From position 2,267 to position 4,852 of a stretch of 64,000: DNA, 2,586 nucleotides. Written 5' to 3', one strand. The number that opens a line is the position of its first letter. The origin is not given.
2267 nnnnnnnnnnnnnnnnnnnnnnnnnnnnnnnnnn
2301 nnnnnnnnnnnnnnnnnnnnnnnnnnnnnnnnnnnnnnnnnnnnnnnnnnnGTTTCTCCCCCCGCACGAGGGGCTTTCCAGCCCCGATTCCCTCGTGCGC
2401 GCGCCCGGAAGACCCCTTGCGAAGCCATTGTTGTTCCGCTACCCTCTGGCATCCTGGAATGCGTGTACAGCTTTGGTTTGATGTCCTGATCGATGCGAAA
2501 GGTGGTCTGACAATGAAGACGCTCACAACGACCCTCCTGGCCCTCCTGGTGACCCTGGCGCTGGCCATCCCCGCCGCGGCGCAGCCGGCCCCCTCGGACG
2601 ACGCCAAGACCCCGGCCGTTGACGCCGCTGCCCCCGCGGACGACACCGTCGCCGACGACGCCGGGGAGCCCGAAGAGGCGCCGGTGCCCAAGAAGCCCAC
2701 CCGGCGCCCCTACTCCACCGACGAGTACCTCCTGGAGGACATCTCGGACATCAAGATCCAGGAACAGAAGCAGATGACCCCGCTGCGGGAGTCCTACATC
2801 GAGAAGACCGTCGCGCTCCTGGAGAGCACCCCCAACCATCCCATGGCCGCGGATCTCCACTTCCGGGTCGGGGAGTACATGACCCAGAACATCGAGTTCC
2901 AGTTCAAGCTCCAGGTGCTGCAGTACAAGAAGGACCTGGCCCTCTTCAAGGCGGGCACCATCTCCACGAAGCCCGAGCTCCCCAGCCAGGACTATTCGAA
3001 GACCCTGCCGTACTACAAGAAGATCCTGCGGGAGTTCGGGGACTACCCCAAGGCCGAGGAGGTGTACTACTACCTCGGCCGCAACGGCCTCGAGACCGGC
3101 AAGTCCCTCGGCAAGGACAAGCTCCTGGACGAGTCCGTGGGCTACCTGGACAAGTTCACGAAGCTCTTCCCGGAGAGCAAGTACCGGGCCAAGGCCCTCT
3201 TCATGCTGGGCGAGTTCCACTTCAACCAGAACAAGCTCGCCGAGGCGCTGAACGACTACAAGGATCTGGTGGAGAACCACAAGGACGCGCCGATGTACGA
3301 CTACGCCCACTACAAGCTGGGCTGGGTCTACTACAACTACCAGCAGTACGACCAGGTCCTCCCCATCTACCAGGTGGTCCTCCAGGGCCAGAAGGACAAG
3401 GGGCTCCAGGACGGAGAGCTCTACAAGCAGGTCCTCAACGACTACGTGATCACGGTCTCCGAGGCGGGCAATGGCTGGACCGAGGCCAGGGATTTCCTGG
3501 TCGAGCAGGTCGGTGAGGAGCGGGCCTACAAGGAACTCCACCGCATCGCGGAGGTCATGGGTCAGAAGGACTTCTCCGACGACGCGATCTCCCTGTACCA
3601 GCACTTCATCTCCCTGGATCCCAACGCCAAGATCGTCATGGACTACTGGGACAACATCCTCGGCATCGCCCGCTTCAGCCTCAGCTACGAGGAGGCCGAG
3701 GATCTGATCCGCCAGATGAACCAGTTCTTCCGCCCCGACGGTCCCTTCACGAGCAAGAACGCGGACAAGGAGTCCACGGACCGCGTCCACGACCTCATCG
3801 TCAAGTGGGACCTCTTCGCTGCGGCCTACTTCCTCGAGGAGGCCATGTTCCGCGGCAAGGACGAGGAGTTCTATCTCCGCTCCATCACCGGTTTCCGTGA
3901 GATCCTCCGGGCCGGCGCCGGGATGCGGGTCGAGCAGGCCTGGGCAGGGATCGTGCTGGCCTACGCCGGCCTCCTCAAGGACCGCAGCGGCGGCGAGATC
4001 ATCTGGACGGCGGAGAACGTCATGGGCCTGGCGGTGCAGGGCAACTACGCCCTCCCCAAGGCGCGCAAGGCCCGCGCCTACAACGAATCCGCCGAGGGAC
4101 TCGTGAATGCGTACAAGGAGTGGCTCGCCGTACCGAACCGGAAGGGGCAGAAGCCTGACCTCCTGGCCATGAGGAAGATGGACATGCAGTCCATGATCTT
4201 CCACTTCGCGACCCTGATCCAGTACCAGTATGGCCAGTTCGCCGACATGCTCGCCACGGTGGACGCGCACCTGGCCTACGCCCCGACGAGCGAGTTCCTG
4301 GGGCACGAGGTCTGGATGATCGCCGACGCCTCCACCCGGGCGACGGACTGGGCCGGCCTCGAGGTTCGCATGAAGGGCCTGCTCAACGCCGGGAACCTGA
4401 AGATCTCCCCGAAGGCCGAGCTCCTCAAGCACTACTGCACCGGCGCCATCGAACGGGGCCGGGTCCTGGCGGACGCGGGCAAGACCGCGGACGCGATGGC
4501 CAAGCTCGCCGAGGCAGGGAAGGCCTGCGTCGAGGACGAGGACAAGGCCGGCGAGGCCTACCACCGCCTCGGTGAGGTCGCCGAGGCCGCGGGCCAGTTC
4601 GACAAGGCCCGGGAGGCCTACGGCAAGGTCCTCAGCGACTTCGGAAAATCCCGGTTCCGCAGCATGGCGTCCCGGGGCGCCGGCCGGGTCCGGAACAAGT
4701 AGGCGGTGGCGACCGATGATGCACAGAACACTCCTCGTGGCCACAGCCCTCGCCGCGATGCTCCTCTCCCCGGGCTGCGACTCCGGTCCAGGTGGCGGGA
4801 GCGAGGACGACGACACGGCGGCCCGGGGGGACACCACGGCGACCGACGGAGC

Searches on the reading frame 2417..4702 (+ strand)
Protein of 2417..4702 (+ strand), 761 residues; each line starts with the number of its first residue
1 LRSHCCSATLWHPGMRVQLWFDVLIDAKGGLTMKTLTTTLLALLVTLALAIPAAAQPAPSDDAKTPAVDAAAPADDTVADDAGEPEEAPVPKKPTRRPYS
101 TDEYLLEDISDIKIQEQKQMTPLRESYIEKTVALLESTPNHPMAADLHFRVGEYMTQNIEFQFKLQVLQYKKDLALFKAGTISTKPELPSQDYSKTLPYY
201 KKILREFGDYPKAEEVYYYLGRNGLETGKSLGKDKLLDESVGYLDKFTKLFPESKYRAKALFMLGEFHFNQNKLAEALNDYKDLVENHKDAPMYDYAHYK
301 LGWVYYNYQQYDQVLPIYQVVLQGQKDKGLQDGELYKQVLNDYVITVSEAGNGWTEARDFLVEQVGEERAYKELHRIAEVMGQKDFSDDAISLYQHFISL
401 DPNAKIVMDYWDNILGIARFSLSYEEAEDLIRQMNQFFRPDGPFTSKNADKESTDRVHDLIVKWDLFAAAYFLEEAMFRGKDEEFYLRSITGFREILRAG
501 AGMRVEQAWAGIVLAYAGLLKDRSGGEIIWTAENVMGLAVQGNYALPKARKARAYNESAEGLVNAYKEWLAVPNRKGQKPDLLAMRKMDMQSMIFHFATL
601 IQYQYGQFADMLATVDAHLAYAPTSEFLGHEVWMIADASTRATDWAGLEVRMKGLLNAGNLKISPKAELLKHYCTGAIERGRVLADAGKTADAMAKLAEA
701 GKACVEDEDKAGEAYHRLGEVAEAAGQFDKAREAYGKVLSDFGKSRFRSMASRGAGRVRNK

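Call 47: search_protein_families(library=pfam, proteins=[window:2417-4702:+], max_evalue=0.0001)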
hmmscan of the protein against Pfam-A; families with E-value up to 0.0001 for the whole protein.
window:2417-4702:+ (761 aa): 10 families
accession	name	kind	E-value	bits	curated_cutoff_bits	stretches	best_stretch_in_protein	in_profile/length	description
PF07719.23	TPR_2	-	4.1e-13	48.8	27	0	713-740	2-29/34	Tetratricopeptide repeat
PF13174.12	TPR_6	-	9.1e-13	48.4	26.3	0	713-745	1-33/33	Tetratricopeptide repeat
PF13428.12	TPR_14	-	7.3e-11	42.1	23.5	0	713-745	2-34/44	Tetratricopeptide repeat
PF13424.12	TPR_12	-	6.8e-08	33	30.1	0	680-739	9-72/77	Tetratricopeptide repeat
PF00515.34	TPR_1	-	1.9e-07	31.1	27.8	0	713-739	2-28/34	Tetratricopeptide repeat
PF09976.15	TPR_21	-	2.9e-07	30.9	25.5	0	244-315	62-133/193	Tetratricopeptide repeat-like domain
PF14559.12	TPR_19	-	5.5e-07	30.3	25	0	684-749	1-63/68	Tetratricopeptide repeat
PF13181.12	TPR_8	-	7.7e-06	26.1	25.7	0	713-740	2-29/34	Tetratricopeptide repeat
PF13432.12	TPR_16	-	8.9e-06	26.5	32.7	0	264-307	3-43/65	Tetratricopeptide repeat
PF13431.12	TPR_17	-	5.9e-05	23.5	24.4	0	704-733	5-34/34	Tetratricopeptide repeat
